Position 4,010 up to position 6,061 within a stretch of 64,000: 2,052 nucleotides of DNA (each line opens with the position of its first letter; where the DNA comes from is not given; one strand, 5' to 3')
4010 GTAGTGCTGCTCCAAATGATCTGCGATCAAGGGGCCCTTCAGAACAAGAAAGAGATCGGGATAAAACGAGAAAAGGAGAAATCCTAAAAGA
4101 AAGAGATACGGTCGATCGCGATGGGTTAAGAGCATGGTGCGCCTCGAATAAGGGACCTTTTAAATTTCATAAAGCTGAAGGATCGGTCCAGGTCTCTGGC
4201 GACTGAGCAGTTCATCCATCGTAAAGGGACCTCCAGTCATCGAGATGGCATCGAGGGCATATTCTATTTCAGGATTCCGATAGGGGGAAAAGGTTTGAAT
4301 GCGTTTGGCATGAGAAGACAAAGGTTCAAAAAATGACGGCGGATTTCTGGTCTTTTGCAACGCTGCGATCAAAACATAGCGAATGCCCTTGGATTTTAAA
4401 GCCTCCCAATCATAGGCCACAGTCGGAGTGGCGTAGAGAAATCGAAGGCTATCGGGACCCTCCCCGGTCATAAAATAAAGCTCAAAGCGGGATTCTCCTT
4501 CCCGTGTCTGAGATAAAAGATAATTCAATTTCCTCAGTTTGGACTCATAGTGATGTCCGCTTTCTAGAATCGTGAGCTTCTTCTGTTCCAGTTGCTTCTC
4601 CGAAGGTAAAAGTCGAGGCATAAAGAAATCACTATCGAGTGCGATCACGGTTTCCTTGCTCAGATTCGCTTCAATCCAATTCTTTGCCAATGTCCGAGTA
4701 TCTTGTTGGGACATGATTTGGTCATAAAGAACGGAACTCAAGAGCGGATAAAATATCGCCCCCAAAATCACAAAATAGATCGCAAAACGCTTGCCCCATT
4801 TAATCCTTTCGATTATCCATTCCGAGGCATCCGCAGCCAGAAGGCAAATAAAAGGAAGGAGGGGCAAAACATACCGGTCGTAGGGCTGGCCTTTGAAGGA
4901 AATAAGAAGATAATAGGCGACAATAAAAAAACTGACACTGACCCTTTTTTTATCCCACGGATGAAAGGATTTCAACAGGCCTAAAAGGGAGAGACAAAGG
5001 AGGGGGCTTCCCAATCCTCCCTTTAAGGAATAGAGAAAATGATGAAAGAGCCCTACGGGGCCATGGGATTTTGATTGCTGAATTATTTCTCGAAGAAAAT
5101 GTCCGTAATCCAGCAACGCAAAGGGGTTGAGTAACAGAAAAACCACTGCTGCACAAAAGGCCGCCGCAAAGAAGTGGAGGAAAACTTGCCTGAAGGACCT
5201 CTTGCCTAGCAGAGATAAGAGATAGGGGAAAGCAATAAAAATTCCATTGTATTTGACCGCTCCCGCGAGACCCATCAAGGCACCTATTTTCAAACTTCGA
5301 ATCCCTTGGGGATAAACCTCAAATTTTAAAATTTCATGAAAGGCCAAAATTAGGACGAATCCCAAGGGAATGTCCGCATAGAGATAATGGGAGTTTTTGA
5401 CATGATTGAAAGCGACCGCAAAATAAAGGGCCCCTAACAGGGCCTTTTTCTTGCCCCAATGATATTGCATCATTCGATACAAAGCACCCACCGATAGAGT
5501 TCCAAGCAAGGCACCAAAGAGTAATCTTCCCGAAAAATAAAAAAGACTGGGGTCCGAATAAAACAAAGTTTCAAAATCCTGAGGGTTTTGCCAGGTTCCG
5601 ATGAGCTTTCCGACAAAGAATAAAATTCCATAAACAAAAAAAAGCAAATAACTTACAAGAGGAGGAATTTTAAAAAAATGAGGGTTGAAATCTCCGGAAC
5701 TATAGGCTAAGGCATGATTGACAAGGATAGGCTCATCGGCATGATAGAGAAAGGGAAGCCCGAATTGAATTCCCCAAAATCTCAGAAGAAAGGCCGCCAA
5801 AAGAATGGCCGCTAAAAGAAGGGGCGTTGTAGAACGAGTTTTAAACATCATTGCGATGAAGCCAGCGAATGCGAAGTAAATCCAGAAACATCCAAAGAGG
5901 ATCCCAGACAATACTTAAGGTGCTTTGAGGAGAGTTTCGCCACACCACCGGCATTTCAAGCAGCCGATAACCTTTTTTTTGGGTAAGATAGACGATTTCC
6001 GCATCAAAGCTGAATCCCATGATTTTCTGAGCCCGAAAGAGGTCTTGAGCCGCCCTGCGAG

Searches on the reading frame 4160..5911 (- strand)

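Call 81: search_protein_families(library=pfam, proteins=[window:4160-5911:-], max_evalue=0.00001)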
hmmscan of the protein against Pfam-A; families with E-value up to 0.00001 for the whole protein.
window:4160-5911:- (583 aa): 2 families
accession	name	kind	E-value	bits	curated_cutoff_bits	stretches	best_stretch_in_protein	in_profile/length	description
PF13231.12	PMT_2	-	1.9e-08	35.1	26.1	1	130-257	25-154/160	Dolichyl-phosphate-mannose-protein mannosyltransferase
PF09594.16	GT87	-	2.4e-06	27.9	25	1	133-307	30-201/237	Glycosyltransferase family 87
